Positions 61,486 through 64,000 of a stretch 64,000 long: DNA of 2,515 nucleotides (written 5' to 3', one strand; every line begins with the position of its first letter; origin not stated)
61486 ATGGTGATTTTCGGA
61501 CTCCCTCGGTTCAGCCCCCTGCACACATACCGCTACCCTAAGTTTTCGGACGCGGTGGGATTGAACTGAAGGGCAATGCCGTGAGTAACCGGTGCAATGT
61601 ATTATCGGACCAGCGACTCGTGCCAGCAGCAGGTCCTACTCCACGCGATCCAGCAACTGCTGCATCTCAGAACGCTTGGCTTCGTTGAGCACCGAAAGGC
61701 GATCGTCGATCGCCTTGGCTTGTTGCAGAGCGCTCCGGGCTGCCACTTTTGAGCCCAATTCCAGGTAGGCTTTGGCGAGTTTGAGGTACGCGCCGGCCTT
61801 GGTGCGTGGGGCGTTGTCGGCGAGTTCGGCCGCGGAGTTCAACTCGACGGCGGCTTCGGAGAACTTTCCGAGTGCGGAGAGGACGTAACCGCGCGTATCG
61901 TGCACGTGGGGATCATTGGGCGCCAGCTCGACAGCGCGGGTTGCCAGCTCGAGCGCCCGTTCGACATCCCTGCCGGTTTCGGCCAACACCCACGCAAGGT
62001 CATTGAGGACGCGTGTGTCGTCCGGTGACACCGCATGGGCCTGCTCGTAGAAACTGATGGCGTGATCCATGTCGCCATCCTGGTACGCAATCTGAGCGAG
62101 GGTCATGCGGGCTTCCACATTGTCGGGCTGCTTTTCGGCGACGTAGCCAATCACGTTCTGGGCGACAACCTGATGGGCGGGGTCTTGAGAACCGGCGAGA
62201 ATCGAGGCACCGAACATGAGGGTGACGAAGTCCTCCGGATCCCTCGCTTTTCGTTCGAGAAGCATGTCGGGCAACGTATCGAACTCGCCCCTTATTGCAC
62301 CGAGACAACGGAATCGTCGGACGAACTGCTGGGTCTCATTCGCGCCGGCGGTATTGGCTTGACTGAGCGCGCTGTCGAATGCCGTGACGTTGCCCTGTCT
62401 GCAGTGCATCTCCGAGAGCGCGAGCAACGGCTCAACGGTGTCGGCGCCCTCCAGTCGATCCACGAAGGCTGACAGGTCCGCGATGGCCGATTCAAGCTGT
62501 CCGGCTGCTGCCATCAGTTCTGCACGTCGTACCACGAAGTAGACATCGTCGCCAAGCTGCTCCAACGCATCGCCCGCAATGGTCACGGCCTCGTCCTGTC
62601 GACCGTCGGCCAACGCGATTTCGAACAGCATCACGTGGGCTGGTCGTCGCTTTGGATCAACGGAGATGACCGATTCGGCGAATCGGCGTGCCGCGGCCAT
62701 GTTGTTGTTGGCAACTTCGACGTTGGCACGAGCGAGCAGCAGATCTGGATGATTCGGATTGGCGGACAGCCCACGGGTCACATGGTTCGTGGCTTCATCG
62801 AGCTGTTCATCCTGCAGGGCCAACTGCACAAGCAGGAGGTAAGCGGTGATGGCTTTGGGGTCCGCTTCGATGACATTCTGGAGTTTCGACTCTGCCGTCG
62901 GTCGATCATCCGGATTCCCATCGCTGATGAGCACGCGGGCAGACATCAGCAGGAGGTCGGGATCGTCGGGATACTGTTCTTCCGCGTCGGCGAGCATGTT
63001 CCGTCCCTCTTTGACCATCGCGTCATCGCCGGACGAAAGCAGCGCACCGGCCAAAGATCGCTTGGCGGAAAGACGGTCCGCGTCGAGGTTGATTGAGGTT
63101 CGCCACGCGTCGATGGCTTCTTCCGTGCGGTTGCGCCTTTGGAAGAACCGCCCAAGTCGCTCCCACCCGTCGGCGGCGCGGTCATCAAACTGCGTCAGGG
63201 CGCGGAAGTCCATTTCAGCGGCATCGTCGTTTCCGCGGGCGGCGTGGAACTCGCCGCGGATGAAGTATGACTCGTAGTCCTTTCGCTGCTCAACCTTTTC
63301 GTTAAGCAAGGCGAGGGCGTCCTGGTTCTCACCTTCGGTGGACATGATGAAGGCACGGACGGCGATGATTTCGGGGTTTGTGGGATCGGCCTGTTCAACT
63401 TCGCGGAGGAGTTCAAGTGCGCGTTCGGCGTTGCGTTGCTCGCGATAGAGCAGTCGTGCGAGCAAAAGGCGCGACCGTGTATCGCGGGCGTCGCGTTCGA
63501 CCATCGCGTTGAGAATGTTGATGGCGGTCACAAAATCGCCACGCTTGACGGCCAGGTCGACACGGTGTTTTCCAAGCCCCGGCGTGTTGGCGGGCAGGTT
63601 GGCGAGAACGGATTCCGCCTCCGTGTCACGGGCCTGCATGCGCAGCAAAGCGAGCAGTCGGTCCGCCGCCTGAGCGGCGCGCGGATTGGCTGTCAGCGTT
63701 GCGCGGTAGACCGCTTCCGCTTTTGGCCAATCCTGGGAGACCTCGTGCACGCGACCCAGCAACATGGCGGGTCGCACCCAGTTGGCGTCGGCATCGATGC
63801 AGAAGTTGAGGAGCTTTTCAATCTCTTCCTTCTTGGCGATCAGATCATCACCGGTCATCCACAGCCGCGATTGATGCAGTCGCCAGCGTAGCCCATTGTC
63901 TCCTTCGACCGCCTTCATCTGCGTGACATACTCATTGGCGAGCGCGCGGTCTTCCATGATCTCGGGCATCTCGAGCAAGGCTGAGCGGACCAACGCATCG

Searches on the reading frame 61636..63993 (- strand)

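Call 64: search_protein_families(library=pfam, proteins=[window:61636-63993:-], max_evalue=0.00001)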
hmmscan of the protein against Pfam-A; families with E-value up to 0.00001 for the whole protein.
window:61636-63993:- (785 aa): 22 families
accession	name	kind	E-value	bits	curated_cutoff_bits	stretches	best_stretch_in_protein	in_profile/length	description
PF14559.12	TPR_19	-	2.9e-39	133.6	25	2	637-699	2-63/68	Tetratricopeptide repeat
PF13428.12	TPR_14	-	7.1e-31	104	23.5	0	627-667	2-42/44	Tetratricopeptide repeat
PF23914.1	TPR_CcmH_CycH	-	3.6e-29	102.1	42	2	270-359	46-135/158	Cytochrome c-type biogenesis protein H TPR domain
PF13432.12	TPR_16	-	3.4e-28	98.1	32.7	1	145-207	4-65/65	Tetratricopeptide repeat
PF07719.23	TPR_2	-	1.1e-24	84.8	27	0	627-659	2-34/34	Tetratricopeptide repeat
PF13431.12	TPR_17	-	1.3e-23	81.7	24.4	0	684-714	2-32/34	Tetratricopeptide repeat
PF13181.12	TPR_8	-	8.1e-19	66.6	25.7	0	627-658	2-33/34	Tetratricopeptide repeat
PF25064.1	ARM_TT21_5th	-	4.6e-15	56.4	27.8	1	627-722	2-99/117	TT21 fifth ARM repeats domain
PF00515.34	TPR_1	-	2.8e-13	49.5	27.8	0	627-659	2-34/34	Tetratricopeptide repeat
PF25062.1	ARM_TT21_N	-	2.4e-12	47.5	40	0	325-467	80-219/222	Tetratricopeptide repeat protein 21 N-terminal ARM repeat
PF13371.12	TPR_9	-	5.8e-12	45.9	35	0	674-729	8-63/73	Tetratricopeptide repeat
PF12895.13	ANAPC3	-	1e-10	42.2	27.2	0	153-231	4-80/82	Anaphase-promoting complex, cyclosome, subunit 3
PF25060.1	ARM_TT21_2nd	-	7.9e-10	39.1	27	0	366-395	240-269/270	Tetratricopeptide repeat protein 21 second ARM domain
PF13414.12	TPR_11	-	1.8e-09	37.6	26.8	0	702-747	1-42/42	TPR repeat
PF24575.1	TPR_Slam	-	9.9e-09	36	35.2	0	617-676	38-97/104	Surface lipoprotein assembly modifier, N-terminal TPR repeats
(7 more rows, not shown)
